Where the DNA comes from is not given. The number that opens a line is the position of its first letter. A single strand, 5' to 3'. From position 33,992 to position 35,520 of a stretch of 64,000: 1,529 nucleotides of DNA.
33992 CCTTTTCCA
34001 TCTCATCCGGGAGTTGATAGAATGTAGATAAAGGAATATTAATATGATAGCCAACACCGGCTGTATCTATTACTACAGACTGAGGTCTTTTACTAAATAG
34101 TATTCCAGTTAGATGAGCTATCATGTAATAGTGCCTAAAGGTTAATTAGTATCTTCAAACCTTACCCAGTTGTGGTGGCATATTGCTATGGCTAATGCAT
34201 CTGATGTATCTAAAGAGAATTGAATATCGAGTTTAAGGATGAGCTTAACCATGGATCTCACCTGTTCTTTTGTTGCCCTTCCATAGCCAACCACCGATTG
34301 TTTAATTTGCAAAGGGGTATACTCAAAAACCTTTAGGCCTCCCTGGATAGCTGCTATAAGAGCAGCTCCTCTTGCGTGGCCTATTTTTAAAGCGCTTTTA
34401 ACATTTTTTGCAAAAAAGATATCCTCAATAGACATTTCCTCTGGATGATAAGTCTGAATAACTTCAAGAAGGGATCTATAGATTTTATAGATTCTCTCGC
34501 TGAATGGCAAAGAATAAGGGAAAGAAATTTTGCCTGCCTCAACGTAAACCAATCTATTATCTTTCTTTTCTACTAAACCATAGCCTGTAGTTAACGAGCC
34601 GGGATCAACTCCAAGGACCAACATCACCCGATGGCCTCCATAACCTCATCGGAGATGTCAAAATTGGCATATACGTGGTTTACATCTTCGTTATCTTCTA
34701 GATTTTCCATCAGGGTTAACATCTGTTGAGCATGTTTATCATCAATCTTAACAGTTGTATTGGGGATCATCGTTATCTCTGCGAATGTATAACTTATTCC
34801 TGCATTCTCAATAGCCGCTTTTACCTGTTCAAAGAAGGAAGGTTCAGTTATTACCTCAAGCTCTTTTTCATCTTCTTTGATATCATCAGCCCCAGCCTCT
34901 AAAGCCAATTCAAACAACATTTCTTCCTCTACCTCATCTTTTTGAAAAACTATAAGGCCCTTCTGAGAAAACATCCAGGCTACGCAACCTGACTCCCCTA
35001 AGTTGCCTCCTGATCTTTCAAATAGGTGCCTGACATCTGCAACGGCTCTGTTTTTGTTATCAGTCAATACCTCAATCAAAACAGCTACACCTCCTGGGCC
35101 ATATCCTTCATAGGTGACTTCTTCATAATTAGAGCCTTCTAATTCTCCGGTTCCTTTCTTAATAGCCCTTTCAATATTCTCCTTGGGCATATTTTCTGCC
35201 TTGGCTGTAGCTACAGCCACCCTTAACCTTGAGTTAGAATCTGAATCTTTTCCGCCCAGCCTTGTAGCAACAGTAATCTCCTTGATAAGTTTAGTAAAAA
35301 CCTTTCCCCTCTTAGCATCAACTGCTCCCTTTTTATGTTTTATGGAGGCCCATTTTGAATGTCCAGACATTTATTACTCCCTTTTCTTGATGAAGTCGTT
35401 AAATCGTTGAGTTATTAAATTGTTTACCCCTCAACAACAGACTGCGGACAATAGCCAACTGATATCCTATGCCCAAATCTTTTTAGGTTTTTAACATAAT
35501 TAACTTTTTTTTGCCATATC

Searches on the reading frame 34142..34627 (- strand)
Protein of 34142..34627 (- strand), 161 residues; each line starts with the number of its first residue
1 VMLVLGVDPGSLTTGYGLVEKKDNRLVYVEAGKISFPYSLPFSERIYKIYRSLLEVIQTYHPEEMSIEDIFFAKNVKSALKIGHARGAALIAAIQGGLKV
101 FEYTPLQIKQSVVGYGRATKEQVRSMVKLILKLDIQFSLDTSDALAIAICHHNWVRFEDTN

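Call 25: search_protein_families(library=pfam, proteins=[window:34142-34627:-], max_evalue=0.00001)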
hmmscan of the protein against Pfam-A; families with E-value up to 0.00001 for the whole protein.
window:34142-34627:- (161 aa): 1 family
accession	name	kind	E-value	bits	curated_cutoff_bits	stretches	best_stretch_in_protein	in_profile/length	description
PF02075.23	RuvC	-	2.4e-51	174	22.2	1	4-151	1-148/148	Crossover junction endodeoxyribonuclease RuvC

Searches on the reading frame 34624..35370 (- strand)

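Call 25: search_protein_families(library=pfam, proteins=[window:34624-35370:-], max_evalue=0.00001)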
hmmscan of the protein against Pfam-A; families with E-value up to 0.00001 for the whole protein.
window:34624-35370:- (248 aa): 2 families
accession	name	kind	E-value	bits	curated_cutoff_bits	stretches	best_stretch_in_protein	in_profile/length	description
PF01709.26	Transcrip_reg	-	1.6e-63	213.6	27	1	82-237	1-160/160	TACO1/YebC second and third domain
PF20772.2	TACO1_YebC_N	-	1.9e-33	115.2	36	1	5-76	1-73/73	TACO1/YebC protein N-terminal domain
